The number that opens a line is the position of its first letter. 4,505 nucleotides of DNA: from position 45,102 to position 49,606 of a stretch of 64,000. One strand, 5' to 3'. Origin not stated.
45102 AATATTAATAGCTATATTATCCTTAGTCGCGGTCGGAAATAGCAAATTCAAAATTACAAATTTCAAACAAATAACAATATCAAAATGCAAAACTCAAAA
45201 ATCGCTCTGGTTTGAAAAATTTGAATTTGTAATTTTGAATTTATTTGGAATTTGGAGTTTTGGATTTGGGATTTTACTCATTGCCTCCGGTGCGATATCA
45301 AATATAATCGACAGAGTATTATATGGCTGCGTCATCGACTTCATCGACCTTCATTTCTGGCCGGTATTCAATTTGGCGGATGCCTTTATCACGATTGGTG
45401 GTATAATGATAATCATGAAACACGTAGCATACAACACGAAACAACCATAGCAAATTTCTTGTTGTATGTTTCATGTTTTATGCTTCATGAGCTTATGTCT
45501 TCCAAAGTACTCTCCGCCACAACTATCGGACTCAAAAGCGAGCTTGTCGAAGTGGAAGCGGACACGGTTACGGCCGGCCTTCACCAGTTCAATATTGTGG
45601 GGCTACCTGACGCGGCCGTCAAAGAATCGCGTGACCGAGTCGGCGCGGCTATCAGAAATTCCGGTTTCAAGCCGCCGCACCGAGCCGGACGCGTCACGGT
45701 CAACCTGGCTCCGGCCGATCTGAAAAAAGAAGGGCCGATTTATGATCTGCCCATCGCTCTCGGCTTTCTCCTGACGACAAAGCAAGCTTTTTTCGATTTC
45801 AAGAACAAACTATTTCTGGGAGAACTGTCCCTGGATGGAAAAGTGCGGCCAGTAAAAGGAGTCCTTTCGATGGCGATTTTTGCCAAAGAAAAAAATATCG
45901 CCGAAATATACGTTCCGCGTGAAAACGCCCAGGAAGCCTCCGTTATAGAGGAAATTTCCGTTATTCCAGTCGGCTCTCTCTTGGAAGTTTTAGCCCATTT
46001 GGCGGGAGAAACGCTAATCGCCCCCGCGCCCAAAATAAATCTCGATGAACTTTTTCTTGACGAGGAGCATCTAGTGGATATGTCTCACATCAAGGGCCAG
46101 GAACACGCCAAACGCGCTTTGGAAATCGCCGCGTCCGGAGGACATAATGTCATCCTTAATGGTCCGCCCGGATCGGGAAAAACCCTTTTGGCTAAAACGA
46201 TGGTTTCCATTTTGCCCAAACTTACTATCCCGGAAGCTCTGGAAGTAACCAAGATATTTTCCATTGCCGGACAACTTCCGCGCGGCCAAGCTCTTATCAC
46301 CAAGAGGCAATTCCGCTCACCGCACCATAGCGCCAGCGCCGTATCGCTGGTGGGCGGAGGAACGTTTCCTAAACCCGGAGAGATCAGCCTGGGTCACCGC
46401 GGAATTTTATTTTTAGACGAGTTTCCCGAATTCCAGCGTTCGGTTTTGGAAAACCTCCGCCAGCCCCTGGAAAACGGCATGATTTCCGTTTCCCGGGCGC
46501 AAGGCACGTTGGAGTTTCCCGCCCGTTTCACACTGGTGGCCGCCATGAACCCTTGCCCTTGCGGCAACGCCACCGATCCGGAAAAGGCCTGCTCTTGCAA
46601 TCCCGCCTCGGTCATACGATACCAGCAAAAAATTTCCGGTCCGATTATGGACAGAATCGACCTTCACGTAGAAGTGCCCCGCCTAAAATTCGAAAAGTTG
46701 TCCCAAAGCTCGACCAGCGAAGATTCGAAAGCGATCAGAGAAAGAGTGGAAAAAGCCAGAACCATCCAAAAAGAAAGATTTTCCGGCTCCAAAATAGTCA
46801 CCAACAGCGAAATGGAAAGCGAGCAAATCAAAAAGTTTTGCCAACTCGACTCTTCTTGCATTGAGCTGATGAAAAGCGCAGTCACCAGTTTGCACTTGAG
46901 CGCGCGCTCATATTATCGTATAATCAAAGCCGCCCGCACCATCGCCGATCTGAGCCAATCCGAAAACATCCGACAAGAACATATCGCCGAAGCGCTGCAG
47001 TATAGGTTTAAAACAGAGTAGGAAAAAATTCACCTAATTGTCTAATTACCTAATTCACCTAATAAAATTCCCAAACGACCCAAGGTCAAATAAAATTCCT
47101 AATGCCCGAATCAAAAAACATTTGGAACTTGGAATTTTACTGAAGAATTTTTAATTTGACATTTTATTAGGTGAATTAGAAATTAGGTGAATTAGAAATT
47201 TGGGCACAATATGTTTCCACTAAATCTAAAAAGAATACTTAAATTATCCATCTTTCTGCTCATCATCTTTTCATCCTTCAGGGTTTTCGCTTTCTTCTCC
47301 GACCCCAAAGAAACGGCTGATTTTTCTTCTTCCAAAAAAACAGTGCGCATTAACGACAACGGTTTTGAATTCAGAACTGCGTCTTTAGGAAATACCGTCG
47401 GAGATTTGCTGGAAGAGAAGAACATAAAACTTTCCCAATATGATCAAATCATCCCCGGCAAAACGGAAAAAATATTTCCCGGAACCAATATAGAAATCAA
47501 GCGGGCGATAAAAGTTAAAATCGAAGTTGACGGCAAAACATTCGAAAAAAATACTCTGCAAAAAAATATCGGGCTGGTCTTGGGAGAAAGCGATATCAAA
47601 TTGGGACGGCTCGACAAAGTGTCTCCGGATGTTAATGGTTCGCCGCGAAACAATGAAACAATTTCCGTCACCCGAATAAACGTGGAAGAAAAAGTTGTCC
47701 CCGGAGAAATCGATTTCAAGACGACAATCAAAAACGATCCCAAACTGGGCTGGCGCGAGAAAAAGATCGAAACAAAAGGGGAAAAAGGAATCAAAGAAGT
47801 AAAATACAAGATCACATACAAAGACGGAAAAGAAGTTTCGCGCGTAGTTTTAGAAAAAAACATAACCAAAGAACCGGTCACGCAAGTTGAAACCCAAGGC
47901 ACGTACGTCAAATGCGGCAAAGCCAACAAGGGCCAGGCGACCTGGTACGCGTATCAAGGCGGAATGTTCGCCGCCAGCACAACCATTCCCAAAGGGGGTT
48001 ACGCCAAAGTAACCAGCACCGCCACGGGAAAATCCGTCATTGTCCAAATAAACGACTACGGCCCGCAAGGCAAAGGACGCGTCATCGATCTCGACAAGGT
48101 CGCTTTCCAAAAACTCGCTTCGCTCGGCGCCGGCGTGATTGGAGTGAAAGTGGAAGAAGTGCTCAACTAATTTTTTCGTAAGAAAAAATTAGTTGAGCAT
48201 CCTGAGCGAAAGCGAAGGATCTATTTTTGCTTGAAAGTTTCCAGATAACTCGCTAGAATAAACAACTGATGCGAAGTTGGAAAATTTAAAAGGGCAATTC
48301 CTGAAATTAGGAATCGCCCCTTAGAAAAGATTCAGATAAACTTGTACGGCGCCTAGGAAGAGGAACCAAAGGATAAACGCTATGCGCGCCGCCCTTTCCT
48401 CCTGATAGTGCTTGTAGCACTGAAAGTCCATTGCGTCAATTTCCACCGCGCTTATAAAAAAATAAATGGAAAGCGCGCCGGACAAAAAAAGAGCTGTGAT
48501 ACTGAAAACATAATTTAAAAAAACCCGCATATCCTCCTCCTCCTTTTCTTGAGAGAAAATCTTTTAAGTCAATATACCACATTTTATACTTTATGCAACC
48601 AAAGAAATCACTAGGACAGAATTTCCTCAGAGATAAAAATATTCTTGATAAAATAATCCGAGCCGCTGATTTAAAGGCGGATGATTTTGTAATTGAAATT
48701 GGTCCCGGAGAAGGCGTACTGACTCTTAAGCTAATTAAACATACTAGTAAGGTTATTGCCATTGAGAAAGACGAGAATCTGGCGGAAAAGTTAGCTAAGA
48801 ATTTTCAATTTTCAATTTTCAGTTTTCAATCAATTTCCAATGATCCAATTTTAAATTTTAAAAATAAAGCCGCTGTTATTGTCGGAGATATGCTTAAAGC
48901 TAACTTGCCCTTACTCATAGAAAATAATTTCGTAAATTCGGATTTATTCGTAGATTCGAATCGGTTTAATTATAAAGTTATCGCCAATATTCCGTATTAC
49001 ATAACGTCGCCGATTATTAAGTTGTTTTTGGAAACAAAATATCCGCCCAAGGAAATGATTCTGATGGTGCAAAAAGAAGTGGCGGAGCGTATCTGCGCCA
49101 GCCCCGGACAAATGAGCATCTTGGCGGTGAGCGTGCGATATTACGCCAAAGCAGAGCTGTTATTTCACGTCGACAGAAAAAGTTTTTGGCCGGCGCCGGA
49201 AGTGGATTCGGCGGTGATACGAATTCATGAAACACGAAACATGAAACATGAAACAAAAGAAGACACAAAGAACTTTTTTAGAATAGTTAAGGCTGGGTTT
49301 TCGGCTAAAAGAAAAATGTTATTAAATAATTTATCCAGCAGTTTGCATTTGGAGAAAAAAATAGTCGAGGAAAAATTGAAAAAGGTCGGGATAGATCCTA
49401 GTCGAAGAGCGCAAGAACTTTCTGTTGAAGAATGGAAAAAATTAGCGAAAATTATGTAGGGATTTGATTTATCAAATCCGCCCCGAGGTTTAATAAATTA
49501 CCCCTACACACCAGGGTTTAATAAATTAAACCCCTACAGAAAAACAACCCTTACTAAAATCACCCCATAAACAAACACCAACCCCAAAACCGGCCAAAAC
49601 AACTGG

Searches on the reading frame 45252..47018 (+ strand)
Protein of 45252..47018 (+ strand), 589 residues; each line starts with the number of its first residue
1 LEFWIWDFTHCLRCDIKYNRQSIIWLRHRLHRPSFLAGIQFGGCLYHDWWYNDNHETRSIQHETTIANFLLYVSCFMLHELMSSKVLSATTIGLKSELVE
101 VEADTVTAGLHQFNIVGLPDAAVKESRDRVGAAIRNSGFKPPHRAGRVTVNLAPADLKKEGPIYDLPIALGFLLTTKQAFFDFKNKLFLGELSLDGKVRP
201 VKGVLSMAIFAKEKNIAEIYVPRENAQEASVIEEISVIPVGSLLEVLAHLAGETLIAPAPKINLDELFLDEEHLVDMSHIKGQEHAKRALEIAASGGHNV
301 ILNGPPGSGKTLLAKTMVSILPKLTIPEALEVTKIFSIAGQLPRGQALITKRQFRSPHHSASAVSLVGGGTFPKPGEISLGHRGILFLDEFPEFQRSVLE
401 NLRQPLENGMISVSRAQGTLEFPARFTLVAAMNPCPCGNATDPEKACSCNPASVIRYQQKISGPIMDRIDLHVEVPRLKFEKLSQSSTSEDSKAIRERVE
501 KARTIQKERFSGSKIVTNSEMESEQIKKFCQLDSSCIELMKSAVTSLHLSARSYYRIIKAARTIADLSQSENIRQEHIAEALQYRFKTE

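Call 75: search_protein_families(library=pfam, proteins=[window:45252-47018:+], max_evalue=0.001)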
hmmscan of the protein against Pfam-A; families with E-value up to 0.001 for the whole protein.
window:45252-47018:+ (589 aa): 7 families
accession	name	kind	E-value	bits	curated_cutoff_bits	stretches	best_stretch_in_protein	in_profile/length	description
PF01078.27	Mg_chelatase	-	4.1e-92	307.7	20.3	1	276-482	1-206/207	Magnesium chelatase, subunit ChlI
PF13541.12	ChlI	-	2.6e-42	144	27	1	105-225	4-121/121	Subunit ChlI of Mg-chelatase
PF13335.12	Mg_chelatase_C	-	4.3e-32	111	26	1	490-585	2-94/94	Magnesium chelatase, subunit ChlI C-terminal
PF07728.20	AAA_5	-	2.9e-09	37.5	22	1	299-436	1-125/139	AAA domain (dynein-related subfamily)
PF00493.29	MCM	-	4.8e-08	32.8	23.3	1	374-471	113-200/224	MCM P-loop domain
PF05362.19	Lon_C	-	2.6e-05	24.3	21.1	1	97-249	41-201/205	Lon protease (S16) C-terminal proteolytic domain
PF00158.32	Sigma54_activat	-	0.00014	22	20.2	0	373-433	84-142/168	Sigma-54 interaction domain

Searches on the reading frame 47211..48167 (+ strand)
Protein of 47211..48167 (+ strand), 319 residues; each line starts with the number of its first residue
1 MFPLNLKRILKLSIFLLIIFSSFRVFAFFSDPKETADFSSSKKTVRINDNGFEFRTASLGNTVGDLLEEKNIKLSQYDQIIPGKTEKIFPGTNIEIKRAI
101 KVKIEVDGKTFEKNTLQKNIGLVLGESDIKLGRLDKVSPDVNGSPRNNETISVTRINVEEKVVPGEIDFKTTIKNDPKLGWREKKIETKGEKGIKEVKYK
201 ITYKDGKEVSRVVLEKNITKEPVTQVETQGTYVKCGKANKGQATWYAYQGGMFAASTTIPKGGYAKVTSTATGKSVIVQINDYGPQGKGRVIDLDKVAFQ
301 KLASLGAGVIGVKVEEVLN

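Call 75: search_protein_families(library=pfam, proteins=[window:47211-48167:+], max_evalue=0.001)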
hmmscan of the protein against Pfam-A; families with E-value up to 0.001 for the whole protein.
window:47211-48167:+ (319 aa): 3 families
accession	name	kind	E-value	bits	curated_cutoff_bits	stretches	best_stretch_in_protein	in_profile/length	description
PF07501.17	G5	-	8.1e-17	61.7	23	1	159-231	2-74/75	G5 domain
PF03990.20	DUF348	-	5.6e-13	48.8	24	2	45-83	1-39/41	G5-linked-Ubiquitin-like domain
PF03330.24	DPBB_1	-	1.9e-12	47.7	28.8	1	252-313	24-82/83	Lytic transglycolase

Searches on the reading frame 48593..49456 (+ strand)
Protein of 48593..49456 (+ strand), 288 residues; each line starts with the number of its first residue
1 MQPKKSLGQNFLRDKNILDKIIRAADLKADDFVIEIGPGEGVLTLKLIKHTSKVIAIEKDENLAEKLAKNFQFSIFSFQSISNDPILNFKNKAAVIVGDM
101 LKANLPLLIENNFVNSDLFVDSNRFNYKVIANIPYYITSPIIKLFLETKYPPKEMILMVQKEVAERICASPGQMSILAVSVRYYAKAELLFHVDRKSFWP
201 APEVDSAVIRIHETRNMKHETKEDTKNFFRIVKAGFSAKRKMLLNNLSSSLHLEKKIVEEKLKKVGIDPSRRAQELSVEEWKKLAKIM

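Call 78: search_protein_families(library=pfam, proteins=[window:48593-49456:+], max_evalue=0.001)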
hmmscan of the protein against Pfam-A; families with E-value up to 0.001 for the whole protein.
window:48593-49456:+ (288 aa): 1 family
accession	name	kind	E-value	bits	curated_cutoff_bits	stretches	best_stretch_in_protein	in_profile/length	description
PF00398.26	RrnaAD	-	6.1e-58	196.4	24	1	4-288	5-261/263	Ribosomal RNA adenine dimethylase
